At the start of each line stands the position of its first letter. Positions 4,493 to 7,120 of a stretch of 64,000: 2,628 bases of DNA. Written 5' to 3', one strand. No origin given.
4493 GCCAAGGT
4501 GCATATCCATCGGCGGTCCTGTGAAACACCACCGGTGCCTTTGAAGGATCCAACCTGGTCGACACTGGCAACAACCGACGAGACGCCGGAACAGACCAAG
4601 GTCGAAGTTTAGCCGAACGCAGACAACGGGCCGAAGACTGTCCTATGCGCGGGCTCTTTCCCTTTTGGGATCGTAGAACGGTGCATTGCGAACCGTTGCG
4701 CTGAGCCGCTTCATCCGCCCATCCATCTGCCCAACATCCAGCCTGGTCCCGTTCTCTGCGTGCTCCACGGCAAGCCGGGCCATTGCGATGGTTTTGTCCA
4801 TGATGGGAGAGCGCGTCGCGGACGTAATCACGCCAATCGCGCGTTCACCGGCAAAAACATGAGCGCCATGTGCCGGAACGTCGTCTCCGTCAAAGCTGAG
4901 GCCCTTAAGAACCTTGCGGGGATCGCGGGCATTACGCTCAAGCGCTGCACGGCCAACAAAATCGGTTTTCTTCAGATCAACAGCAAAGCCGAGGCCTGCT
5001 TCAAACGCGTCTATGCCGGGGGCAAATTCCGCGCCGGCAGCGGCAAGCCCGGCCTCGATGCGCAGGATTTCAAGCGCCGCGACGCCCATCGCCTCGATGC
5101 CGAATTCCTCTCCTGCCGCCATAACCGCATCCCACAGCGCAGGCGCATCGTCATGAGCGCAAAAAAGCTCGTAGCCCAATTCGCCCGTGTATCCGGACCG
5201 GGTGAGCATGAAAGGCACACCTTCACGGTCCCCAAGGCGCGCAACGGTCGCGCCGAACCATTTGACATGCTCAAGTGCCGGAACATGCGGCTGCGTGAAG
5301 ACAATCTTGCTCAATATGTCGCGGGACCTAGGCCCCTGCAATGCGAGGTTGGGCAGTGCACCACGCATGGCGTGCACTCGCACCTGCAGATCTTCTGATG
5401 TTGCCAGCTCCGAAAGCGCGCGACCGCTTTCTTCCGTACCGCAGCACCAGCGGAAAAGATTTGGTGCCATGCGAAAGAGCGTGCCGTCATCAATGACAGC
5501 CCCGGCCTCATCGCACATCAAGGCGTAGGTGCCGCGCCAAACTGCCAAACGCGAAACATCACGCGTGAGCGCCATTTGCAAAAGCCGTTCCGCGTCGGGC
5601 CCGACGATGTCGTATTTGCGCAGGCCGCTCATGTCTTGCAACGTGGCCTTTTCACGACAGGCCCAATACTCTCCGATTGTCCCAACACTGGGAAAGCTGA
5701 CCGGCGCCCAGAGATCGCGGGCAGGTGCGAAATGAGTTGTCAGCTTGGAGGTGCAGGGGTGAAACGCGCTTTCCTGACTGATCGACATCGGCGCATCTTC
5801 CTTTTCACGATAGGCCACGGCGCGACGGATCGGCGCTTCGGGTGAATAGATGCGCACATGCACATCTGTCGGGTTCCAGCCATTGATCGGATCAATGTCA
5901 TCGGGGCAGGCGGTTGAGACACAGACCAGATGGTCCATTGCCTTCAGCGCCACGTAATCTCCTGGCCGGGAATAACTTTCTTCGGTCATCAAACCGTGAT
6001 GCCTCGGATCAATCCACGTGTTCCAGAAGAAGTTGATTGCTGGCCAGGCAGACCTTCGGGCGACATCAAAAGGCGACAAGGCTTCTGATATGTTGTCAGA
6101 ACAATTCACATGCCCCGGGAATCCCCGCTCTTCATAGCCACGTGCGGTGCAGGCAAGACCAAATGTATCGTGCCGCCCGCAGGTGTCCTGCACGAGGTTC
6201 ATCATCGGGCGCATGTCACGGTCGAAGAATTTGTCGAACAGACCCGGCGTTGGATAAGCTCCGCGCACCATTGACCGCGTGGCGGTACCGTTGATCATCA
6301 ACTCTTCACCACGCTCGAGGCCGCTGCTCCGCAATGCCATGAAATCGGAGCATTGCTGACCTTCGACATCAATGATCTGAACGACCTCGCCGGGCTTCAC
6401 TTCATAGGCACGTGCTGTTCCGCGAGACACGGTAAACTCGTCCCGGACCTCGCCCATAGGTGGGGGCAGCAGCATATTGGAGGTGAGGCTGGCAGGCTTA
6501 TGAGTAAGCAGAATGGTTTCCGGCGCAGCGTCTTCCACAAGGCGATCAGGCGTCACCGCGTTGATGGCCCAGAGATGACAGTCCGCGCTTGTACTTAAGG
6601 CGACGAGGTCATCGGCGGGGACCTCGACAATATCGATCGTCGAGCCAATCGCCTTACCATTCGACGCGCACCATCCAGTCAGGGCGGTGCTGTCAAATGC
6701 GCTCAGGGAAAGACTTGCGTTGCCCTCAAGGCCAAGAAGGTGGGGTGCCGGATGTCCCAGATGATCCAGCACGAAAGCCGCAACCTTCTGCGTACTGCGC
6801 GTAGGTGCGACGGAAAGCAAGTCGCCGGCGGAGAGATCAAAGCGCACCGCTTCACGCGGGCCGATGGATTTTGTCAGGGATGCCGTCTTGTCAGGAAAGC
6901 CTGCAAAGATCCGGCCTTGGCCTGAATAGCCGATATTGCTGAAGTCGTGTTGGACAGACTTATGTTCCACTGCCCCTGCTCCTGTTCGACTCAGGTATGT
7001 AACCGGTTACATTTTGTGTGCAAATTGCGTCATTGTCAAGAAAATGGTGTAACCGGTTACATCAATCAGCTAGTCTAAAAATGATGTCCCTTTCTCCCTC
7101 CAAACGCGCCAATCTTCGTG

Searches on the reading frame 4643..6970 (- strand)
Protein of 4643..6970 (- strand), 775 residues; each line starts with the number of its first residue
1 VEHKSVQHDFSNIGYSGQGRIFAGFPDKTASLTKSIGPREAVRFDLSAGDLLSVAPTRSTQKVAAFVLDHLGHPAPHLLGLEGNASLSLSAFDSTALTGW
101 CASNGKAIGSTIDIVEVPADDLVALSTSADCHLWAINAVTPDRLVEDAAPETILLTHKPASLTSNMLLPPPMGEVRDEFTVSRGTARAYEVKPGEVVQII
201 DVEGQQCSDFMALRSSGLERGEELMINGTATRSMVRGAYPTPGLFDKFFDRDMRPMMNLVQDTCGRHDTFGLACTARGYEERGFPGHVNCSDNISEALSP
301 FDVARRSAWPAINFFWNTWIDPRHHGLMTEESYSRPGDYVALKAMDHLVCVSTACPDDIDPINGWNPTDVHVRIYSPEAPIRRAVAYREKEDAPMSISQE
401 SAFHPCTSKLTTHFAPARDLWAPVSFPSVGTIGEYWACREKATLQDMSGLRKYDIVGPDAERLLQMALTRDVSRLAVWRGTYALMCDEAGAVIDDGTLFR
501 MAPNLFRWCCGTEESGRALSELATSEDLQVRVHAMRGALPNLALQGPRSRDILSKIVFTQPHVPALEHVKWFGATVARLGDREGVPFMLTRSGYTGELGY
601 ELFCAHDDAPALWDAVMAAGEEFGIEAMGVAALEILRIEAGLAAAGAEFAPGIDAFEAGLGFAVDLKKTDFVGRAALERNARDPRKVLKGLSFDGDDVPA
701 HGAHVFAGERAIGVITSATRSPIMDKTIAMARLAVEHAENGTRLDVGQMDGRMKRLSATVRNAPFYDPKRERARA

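Call 89: search_protein_families(library=pfam, proteins=[window:4643-6970:-], max_evalue=0.00001)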
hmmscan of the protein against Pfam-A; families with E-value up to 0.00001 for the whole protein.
window:4643-6970:- (775 aa): 3 families
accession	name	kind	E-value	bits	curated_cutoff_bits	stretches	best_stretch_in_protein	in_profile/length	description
PF01571.26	GCV_T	-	3.7e-58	197.2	25.6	1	409-663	7-255/255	Aminomethyltransferase folate-binding domain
PF09347.15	DUF1989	-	1.4e-40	139.1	27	1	180-346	2-166/168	Domain of unknown function (DUF1989)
PF08669.17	GCV_T_C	-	4.9e-17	62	25.9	1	688-767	3-80/80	Glycine cleavage T-protein C-terminal barrel domain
